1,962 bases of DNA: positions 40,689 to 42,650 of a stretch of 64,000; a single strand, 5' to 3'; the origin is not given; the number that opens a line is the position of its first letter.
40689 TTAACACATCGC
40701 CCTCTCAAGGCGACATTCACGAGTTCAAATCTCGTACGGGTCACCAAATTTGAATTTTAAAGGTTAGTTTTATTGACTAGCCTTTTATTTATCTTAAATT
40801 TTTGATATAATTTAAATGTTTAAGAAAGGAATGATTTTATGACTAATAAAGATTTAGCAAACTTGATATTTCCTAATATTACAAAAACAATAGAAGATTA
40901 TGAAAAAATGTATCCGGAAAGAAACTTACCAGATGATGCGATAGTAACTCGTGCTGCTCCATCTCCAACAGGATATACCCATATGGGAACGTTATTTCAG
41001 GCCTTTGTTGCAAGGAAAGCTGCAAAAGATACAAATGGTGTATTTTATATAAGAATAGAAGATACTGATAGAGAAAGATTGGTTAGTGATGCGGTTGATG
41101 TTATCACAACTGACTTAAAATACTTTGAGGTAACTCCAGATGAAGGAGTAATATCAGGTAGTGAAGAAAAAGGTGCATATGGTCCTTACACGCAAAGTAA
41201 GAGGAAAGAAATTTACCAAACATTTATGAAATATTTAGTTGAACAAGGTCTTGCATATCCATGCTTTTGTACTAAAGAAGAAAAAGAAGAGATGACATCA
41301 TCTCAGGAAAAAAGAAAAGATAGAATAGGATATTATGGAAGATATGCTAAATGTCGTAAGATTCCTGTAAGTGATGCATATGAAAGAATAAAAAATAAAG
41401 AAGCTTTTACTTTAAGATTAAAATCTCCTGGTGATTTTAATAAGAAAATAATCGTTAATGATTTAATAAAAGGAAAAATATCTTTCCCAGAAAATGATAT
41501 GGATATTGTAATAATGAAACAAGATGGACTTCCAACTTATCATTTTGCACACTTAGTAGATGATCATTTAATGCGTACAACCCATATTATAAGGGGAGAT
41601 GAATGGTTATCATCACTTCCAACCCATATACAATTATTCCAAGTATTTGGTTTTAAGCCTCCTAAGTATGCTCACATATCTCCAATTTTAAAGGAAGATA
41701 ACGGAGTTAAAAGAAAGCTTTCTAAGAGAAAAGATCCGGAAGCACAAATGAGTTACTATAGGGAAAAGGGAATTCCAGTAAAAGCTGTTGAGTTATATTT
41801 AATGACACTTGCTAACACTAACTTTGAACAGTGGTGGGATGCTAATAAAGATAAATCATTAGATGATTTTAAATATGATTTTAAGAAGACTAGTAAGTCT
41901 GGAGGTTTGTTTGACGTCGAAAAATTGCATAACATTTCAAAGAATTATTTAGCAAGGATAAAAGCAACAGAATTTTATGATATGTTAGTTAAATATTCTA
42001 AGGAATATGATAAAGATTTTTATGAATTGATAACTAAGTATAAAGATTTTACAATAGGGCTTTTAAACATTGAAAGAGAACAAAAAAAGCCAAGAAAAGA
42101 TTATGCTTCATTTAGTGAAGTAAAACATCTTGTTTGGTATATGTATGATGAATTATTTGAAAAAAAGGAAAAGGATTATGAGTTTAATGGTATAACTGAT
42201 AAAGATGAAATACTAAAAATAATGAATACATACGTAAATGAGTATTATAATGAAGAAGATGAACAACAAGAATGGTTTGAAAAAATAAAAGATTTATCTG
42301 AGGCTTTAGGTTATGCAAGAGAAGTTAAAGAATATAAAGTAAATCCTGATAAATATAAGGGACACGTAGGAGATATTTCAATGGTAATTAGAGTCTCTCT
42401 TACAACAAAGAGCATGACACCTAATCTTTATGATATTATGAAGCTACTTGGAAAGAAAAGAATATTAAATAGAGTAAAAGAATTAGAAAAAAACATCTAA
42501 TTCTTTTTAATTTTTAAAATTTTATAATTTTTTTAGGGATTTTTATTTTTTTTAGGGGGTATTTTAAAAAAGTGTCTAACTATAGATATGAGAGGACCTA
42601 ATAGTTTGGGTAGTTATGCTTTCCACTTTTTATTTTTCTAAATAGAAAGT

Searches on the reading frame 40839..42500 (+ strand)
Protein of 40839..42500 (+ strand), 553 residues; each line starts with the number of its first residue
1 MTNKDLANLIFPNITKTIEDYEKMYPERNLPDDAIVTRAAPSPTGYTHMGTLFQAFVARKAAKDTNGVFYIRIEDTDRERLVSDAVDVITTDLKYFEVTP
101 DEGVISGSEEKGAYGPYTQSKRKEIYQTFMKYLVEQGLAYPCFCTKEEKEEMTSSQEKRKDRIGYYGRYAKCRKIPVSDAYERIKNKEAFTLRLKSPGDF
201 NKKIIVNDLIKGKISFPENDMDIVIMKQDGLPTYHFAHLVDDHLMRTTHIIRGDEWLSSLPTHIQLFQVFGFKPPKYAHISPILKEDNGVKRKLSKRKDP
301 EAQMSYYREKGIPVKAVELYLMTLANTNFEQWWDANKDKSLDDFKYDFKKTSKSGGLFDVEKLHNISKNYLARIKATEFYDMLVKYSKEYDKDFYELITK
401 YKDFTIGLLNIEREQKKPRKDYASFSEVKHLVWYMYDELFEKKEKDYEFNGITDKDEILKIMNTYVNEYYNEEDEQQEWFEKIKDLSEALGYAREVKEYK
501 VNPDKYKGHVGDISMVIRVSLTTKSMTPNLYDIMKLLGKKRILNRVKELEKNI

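Call 63: search_protein_families(library=ncbifam, proteins=[window:40839-42500:+], max_evalue=0.000001)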
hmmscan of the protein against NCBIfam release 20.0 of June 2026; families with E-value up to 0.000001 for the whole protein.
window:40839-42500:+ (553 aa): 10 families
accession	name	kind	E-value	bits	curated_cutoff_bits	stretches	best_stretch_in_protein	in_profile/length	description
TIGR00464.1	gltX_bact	equivalog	1.4e-88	297.9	289.95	1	35-548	2-465/470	glutamate--tRNA ligase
TIGR03838.1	queuosine_YadB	equivalog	5.7e-48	163.6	276.7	1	36-302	2-238/272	tRNA glutamyl-Q(34) synthetase GluQRS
NF004315.1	PRK05710.1-4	equivalog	1.3e-46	159.3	250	1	37-317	1-270/274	tRNA glutamyl-Q(34) synthetase GluQRS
NF004314.0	PRK05710.1-3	equivalog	2.3e-44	152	256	1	35-305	7-244/297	tRNA glutamyl-Q(34) synthetase GluQRS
NF004313.0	PRK05710.1-2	equivalog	3.2e-38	131.6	380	1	36-338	6-288/299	tRNA glutamyl-Q(34) synthetase GluQRS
NF003169.0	PRK04156.1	equivalog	2.7e-30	105.5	516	1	20-280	86-329/567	glutamate--tRNA ligase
NF004312.0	PRK05710.1-1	equivalog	1.6e-29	103.3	453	1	32-302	11-245/306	tRNA glutamyl-Q(34) synthetase GluQRS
TIGR00463.1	gltX_arch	equivalog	2.6e-24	85.7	401.75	1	28-281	84-320/560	glutamate--tRNA ligase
TIGR00440.1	glnS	equivalog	1.3e-08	34.2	425.8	1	36-256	2-207/524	glutamine--tRNA ligase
NF011291.0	PRK14703.1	equivalog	6.2e-08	31.4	681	1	33-158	30-143/769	glutamine--tRNA ligase/YqeY domain fusion protein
